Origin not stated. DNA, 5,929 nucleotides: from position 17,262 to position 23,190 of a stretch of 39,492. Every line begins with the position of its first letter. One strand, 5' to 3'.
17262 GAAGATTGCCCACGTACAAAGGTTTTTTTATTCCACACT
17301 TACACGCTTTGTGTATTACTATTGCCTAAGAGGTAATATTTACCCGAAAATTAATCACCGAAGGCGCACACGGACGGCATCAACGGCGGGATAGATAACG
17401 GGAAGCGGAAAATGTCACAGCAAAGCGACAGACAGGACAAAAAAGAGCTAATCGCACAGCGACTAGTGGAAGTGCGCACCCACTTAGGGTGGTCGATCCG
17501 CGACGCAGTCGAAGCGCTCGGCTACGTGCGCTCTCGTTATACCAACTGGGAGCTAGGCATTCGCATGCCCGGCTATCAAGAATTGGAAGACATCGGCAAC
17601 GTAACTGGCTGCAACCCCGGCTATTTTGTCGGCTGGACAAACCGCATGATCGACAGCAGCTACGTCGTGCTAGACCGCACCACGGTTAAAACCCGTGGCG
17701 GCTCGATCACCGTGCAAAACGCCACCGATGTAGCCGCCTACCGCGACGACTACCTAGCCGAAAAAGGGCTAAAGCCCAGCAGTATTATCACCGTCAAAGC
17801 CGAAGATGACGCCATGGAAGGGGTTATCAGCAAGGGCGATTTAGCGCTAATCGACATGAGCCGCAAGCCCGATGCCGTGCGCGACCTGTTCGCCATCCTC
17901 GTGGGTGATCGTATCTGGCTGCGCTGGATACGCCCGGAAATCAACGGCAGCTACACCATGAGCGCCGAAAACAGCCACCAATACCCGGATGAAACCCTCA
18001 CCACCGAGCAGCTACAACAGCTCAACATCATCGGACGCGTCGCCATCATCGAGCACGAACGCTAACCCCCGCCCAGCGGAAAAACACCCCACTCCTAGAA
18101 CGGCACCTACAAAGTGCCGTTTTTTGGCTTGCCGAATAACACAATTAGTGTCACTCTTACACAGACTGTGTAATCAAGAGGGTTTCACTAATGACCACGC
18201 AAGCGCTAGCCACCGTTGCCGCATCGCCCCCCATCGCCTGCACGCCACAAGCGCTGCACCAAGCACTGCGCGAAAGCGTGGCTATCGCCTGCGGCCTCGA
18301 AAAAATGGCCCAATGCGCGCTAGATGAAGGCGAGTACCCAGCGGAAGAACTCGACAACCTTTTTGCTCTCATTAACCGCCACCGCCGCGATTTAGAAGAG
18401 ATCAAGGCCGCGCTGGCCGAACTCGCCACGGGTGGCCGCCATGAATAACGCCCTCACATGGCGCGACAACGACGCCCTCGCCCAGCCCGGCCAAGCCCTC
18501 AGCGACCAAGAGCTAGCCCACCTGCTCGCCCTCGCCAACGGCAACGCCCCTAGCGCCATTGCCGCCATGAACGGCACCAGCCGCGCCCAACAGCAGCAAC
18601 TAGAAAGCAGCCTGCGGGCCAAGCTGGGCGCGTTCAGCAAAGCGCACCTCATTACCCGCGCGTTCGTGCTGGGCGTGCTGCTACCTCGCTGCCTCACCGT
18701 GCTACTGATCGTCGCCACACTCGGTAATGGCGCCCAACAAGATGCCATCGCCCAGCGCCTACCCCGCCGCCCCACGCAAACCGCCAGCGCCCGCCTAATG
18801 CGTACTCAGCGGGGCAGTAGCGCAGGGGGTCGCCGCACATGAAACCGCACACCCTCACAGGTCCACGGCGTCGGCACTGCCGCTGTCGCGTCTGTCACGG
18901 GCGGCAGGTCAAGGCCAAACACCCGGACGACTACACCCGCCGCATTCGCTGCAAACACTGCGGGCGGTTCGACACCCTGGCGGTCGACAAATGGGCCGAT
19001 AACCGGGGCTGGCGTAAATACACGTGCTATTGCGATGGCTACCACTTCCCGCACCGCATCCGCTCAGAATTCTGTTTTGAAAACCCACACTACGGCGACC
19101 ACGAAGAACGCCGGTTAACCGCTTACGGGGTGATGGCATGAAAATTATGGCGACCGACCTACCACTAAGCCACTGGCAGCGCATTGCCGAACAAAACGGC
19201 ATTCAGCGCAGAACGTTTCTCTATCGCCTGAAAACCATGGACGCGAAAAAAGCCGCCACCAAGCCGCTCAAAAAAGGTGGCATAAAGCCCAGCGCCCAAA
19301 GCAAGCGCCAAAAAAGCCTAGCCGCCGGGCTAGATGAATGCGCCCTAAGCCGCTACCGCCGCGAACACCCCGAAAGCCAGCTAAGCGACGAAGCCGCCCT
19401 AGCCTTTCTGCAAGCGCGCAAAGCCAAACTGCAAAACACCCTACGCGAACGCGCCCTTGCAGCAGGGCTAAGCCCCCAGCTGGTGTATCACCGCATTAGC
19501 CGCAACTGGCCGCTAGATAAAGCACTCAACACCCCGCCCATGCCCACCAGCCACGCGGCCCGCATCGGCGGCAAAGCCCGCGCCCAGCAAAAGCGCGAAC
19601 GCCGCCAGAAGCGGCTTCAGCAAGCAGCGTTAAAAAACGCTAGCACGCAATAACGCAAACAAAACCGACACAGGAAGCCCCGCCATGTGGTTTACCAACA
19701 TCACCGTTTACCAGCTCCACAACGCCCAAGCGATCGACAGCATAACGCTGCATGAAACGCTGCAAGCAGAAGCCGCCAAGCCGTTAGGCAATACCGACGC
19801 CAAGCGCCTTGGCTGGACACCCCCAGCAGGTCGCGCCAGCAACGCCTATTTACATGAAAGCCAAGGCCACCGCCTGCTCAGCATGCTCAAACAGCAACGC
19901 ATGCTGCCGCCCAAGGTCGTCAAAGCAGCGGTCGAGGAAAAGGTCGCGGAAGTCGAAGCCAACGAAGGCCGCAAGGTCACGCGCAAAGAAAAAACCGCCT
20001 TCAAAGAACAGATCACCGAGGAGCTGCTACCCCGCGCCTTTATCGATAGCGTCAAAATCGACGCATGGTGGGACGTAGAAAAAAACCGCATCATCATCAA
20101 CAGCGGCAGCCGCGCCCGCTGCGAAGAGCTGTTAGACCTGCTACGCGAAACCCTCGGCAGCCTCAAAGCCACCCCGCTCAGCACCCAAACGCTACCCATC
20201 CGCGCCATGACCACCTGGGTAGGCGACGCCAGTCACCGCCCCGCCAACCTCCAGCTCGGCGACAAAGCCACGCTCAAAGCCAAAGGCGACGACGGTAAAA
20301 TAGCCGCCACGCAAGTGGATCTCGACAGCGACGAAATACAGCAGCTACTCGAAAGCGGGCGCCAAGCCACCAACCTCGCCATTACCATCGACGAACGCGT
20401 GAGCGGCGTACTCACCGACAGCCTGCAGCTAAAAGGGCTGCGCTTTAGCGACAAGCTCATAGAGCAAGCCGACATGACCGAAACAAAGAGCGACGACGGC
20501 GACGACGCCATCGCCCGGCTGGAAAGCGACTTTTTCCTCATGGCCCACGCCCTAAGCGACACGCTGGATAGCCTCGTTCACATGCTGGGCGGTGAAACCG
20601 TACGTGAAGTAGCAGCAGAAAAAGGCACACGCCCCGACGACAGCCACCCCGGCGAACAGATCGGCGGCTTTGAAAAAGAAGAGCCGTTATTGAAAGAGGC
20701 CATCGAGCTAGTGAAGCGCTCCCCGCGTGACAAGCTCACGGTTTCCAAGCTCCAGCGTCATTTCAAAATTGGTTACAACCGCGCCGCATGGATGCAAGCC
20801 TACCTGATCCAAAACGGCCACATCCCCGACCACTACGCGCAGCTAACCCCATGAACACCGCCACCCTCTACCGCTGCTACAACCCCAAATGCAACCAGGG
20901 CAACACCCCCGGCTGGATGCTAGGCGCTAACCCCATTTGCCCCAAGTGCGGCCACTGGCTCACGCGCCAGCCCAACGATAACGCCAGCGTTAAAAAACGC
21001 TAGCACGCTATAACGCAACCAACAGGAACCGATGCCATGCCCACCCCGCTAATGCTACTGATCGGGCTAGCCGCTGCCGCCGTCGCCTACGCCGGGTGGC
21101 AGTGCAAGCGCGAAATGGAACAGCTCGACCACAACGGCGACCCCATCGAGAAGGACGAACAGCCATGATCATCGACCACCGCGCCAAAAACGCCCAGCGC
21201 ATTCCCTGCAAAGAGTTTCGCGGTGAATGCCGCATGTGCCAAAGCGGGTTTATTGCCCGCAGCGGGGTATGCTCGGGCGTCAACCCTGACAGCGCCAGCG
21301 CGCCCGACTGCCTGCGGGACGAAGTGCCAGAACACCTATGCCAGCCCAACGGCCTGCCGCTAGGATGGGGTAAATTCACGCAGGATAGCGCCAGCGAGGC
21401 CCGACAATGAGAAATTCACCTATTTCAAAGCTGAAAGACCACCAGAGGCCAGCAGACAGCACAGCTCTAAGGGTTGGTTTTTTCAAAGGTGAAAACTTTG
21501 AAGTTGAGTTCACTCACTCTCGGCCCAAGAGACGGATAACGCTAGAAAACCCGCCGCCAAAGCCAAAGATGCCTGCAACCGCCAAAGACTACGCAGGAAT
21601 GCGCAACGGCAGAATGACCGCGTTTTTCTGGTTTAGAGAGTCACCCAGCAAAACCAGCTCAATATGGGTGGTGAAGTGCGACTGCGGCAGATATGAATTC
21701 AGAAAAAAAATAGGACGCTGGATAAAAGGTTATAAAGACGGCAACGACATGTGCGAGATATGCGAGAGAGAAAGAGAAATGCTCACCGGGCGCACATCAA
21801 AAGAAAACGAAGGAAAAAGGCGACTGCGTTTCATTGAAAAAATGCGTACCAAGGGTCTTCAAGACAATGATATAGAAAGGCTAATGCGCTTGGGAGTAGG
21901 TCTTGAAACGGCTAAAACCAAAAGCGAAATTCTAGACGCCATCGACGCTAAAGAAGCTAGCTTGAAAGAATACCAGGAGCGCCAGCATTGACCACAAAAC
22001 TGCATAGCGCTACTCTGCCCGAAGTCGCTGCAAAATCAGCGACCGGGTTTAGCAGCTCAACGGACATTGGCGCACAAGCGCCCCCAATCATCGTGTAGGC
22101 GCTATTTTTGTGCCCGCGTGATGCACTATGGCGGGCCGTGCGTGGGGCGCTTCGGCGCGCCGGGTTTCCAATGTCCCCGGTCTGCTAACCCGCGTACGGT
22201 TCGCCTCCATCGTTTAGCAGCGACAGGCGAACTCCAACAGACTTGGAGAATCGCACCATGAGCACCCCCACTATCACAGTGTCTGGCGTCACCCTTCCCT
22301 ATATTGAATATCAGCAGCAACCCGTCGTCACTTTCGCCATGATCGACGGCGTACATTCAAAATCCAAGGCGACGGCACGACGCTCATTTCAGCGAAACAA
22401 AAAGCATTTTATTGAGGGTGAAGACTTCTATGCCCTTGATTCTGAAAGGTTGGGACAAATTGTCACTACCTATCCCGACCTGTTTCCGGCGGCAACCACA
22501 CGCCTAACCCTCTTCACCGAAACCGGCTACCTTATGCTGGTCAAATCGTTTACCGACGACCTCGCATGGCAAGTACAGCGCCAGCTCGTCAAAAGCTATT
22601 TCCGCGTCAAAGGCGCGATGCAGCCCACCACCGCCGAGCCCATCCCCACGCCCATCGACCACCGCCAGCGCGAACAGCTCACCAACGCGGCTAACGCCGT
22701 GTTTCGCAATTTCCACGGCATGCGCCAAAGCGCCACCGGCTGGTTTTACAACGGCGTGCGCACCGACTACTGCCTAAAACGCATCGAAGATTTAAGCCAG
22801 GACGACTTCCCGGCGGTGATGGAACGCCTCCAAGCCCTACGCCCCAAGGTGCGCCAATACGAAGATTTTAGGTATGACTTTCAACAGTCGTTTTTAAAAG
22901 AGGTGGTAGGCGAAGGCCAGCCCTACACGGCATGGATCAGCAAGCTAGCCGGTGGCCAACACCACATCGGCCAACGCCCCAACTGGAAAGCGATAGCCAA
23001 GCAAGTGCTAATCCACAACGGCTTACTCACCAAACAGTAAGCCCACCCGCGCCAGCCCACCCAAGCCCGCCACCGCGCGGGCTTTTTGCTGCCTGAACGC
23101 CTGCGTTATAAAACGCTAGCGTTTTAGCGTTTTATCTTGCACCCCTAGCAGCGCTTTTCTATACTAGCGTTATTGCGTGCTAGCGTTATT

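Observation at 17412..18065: CI-type repressor keeps the S24 fold but has lost both catalytic residues and the cleavage dipeptide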

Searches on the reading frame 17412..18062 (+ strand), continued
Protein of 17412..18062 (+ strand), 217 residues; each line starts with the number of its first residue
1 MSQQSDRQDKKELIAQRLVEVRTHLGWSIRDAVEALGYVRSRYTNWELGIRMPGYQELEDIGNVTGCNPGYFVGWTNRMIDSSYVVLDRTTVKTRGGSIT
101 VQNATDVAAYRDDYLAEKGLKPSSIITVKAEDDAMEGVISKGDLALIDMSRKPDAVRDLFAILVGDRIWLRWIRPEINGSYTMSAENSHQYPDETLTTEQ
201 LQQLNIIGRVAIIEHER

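Call 84: get_annotated_region(hit=H16, flank=20000)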
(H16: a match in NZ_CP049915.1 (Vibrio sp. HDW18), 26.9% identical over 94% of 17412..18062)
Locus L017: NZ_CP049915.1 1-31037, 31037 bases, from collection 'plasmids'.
description: Vibrio sp. HDW18 plasmid p_unnamed2, complete sequence
organism: Vibrio sp. HDW18 (NCBI taxid 2714948)
taxonomy: Bacteria; Pseudomonadota; Gammaproteobacteria; Vibrionales; Vibrionaceae; Vibrio; Vibrio sp. HDW18
host: -; source: Anodonta arcaeformis,single bacterial strain; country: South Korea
typing (MOB-suite, as given by PLSDB): non-mobilizable
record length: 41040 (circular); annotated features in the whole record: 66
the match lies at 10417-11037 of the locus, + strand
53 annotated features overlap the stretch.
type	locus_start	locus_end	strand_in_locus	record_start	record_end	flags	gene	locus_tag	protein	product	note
CDS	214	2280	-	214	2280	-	-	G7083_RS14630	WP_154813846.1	terminase gpA endonuclease subunit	-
CDS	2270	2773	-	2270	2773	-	-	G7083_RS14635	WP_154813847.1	DUF1441 family protein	-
CDS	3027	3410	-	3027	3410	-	-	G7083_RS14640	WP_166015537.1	hypothetical protein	-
CDS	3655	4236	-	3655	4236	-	-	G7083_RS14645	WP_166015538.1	lysozyme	-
CDS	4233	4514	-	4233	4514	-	-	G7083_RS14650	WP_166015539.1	holin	-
CDS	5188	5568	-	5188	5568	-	-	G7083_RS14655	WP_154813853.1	hypothetical protein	-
CDS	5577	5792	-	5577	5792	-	-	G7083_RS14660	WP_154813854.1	hypothetical protein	-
CDS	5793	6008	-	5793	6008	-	-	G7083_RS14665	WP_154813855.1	hypothetical protein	-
CDS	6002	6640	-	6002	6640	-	-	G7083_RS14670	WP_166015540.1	hypothetical protein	-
CDS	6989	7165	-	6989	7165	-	-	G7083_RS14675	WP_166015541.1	hypothetical protein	-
CDS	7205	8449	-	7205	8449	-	-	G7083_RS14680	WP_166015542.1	tyrosine-type recombinase/integrase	GO:0015074 - DNA integration [Evidence IEA]; GO:0006310 - DNA recombination [Evidence IEA]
CDS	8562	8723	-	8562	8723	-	-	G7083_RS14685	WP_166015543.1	hypothetical protein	-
CDS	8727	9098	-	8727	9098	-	-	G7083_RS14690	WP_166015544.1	hypothetical protein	-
CDS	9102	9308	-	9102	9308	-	-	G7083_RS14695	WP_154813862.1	hypothetical protein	-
CDS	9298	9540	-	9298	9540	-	-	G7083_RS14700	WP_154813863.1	hypothetical protein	-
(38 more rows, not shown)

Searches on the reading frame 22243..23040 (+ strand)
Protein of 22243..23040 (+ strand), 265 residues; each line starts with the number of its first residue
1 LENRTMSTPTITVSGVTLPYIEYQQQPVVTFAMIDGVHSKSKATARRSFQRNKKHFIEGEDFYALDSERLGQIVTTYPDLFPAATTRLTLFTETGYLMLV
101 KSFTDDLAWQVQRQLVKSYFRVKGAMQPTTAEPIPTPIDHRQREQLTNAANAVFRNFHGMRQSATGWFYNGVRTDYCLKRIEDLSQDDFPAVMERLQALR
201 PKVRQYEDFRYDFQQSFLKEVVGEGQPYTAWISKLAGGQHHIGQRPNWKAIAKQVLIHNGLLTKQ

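Call 20: search_protein_families(library=phrogs, proteins=[window:22243-23040:+], max_evalue=0.01)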
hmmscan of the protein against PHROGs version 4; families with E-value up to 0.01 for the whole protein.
window:22243-23040:+ (265 aa): 8 families
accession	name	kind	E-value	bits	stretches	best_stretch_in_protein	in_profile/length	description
phrog_4608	-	transcription regulation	3.1e-40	139.5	1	12-128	6-122/268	anti-repressor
phrog_7755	-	transcription regulation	1.3e-28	101.2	1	3-129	109-235/282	anti-repressor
phrog_1760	-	transcription regulation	5.6e-24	86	1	16-129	8-125/232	anti-repressor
phrog_1726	-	transcription regulation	6.5e-23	82.9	1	12-132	2-128/264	anti-repressor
phrog_4792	-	transcription regulation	1.1e-12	49.2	1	10-140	7-139/268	anti-repressor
phrog_373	-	transcription regulation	2.6e-12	47.7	1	3-130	73-196/373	anti-repressor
phrog_2379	-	transcription regulation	1.3e-09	39.1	1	11-133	3-129/187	anti-repressor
phrog_8244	-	unknown function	2.1e-07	31.4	1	17-124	9-121/383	-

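Call 21: search_protein_families(library=pfam, proteins=[window:22243-23040:+], max_evalue=0.01)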
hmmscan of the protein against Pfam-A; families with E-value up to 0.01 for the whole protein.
window:22243-23040:+ (265 aa): 1 family
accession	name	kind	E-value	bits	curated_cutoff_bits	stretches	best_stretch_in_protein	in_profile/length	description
PF10543.14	ORF6N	-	3.9e-14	53.1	27.8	1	21-102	4-86/86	ORF6N domain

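Call 63: search_protein_families(library=ncbifam, proteins=[window:22243-23040:+], max_evalue=0.001)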
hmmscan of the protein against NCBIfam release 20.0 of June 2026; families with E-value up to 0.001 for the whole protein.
window:22243-23040:+ (265 aa): 0 families
